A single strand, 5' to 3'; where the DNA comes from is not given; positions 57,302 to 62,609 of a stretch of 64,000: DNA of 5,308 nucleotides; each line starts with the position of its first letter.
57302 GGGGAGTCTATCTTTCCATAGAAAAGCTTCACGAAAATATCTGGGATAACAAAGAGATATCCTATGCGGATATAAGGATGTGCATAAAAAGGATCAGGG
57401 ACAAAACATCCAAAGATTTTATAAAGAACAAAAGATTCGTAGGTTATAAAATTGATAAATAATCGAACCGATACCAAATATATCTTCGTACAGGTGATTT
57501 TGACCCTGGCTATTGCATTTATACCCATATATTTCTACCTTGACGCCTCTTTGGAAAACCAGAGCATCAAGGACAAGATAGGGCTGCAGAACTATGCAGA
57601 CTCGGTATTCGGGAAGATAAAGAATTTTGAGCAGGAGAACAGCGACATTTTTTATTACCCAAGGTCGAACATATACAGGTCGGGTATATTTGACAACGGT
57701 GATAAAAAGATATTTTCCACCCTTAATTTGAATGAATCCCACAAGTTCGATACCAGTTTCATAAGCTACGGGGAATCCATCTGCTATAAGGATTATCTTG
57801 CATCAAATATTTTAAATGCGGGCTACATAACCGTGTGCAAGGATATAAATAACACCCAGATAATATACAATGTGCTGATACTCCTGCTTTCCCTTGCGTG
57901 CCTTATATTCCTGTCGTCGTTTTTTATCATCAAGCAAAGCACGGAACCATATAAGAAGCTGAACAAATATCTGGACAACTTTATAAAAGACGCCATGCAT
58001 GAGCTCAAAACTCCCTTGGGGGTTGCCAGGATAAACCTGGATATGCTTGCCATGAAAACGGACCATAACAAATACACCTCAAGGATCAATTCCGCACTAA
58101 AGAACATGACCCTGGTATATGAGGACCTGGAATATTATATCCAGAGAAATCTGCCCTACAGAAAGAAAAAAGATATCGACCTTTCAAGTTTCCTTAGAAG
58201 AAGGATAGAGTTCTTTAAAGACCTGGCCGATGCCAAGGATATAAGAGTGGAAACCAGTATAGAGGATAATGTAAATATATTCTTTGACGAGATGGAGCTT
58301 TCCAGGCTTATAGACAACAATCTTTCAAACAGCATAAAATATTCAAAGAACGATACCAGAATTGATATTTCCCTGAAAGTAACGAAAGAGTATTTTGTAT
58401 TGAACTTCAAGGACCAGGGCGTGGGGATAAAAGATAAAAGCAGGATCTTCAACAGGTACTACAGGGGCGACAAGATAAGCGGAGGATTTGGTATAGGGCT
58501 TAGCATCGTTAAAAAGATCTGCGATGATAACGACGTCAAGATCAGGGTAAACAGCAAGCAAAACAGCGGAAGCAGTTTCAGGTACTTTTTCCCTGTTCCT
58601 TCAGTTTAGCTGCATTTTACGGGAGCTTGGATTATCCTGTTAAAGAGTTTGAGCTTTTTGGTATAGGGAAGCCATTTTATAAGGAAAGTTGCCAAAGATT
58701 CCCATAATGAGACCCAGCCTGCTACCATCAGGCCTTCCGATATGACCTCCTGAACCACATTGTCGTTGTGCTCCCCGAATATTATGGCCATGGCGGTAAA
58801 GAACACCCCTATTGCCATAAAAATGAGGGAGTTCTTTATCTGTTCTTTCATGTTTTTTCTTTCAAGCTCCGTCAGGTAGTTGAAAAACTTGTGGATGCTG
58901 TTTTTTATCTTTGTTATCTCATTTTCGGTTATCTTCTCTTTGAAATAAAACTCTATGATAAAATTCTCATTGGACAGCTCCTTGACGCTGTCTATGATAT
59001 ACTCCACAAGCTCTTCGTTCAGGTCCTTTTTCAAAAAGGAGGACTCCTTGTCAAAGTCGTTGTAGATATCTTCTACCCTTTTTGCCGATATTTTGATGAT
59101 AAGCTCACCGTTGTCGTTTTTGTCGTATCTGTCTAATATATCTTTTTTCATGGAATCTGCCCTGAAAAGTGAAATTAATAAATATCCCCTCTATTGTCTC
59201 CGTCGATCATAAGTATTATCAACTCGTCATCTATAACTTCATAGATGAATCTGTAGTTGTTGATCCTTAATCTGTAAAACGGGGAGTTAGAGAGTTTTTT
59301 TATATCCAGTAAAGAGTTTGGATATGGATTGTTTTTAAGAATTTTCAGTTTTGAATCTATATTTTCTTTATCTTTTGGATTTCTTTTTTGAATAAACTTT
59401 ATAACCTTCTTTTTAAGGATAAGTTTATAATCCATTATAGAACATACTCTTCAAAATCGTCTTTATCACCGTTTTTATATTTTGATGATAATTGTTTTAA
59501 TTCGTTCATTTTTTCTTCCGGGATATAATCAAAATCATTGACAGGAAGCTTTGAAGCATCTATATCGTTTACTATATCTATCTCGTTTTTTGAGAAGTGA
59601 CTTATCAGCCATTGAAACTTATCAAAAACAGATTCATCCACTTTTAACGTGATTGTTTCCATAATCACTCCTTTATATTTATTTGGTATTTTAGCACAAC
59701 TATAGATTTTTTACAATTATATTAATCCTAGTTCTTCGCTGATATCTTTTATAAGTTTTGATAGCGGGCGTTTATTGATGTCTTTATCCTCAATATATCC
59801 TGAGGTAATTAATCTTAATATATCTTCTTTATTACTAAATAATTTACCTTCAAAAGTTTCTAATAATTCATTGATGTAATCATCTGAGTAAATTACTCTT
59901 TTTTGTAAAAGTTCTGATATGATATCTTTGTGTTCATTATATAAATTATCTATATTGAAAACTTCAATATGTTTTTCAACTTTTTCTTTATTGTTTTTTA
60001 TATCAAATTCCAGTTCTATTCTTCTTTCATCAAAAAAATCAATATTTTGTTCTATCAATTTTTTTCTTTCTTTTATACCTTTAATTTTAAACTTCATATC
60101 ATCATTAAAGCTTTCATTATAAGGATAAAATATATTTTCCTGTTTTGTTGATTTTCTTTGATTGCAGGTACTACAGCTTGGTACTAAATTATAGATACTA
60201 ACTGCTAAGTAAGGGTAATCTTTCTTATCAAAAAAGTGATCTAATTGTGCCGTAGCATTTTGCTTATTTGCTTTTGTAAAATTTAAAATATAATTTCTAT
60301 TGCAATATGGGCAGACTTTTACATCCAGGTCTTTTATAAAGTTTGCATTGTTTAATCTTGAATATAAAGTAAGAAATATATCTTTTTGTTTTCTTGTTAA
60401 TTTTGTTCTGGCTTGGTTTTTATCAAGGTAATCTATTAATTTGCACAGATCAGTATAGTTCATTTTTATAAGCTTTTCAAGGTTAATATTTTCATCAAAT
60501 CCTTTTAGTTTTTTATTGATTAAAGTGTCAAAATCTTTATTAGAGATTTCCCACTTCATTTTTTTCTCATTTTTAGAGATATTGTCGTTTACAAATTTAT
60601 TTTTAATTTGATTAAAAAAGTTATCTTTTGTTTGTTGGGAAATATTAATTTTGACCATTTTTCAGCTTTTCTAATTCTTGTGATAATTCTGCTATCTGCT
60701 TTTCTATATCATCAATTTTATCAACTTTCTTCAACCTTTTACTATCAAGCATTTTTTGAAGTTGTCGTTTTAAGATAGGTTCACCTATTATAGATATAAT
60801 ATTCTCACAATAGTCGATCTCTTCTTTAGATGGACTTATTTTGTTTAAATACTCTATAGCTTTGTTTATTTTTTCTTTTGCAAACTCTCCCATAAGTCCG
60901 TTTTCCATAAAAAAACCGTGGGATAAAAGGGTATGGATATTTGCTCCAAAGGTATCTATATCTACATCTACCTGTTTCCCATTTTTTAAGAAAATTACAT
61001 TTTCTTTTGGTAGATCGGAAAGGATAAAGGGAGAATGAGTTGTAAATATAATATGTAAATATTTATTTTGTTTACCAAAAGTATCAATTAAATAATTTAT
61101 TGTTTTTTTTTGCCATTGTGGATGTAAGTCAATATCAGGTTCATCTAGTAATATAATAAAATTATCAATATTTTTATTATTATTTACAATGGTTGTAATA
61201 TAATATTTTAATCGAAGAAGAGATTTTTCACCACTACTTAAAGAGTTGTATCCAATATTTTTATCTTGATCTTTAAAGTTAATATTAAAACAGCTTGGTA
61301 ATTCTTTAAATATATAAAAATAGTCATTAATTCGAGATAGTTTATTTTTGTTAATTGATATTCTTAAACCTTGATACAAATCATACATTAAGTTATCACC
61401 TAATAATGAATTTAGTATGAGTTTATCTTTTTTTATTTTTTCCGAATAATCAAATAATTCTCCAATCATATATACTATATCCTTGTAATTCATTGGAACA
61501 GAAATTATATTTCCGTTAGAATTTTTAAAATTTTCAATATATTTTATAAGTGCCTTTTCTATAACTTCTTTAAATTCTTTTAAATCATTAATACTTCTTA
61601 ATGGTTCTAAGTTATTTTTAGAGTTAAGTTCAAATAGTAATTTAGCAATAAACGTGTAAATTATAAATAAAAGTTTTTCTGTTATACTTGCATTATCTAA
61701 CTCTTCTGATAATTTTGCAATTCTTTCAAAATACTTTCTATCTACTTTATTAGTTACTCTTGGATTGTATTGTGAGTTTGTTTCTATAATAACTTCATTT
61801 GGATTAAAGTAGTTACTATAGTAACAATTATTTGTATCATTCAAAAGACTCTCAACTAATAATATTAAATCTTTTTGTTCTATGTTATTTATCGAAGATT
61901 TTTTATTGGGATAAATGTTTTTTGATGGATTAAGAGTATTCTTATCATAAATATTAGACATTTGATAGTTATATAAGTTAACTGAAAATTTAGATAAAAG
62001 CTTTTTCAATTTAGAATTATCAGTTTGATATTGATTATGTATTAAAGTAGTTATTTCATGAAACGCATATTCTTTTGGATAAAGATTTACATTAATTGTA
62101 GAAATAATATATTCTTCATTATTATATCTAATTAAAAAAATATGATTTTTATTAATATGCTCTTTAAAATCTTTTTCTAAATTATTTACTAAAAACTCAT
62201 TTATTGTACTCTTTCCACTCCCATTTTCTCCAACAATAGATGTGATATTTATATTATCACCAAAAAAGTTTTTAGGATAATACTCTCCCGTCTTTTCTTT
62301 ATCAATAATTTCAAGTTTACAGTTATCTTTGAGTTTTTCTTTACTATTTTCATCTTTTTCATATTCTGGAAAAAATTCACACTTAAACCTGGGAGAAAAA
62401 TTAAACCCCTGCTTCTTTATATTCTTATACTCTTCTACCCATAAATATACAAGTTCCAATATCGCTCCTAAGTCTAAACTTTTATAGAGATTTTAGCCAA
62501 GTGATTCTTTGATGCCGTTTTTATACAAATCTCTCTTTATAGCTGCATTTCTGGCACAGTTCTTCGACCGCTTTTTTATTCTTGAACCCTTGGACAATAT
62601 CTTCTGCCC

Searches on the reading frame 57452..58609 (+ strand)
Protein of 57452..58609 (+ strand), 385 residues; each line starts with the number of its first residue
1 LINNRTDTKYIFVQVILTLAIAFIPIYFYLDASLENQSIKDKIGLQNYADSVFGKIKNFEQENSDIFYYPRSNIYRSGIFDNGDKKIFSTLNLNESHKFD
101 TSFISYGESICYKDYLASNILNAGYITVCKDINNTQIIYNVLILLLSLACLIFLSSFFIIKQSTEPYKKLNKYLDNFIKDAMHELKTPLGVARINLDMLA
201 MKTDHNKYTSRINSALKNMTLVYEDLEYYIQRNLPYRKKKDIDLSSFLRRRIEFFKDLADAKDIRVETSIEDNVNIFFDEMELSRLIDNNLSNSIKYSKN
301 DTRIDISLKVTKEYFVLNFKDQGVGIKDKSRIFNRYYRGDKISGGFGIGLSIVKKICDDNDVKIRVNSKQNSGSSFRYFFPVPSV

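Call 96: search_protein_families(library=pfam, proteins=[window:57452-58609:+], max_evalue=0.001)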
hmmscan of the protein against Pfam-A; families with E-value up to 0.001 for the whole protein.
window:57452-58609:+ (385 aa): 3 families
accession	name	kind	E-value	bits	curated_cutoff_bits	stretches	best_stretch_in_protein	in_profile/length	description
PF02518.31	HATPase_c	-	1.7e-17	64.3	26.4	1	279-383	2-110/111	Histidine kinase-, DNA gyrase B-, and HSP90-like ATPase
PF00512.31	HisKA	-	2e-07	31.4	26.9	1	175-226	3-57/66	His Kinase A (phospho-acceptor) domain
PF14501.12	HATPase_c_5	-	0.00091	19.5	22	0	283-371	10-93/102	GHKL domain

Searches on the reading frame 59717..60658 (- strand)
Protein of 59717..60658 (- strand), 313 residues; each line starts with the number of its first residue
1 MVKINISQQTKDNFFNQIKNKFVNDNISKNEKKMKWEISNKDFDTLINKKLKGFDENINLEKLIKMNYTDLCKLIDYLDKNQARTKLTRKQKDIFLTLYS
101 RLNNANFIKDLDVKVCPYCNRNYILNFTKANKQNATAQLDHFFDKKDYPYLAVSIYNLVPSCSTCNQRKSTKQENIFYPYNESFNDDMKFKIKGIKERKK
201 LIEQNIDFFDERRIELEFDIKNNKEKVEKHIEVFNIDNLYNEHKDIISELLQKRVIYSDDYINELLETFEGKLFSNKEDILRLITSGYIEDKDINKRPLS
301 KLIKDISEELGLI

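Call 96: search_protein_families(library=pfam, proteins=[window:59717-60658:-], max_evalue=0.001)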
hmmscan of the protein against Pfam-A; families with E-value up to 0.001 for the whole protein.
window:59717-60658:- (313 aa): 1 family
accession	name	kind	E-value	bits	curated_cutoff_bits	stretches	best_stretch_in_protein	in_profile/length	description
PF01844.29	HNH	-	0.00037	21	21.4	0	116-171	1-46/47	HNH endonuclease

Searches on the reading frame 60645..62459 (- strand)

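Call 96: search_protein_families(library=pfam, proteins=[window:60645-62459:-], max_evalue=0.001)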
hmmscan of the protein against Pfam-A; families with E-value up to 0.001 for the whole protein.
window:60645-62459:- (604 aa): 4 families
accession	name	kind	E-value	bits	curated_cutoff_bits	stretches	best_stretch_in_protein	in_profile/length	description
PF13175.12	AAA_15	-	5.3e-12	46.5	32.1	1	69-479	24-373/374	AAA ATPase domain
PF13304.12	AAA_21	-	9.8e-12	46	27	1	72-481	1-304/304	AAA domain, putative AbiEii toxin, Type IV TA system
PF02463.25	SMC_N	-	1.2e-07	31.9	40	1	71-477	25-199/220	RecF/RecN/SMC N terminal domain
PF00005.33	ABC_tran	-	1.2e-05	26.3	25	1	72-162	13-96/137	ABC transporter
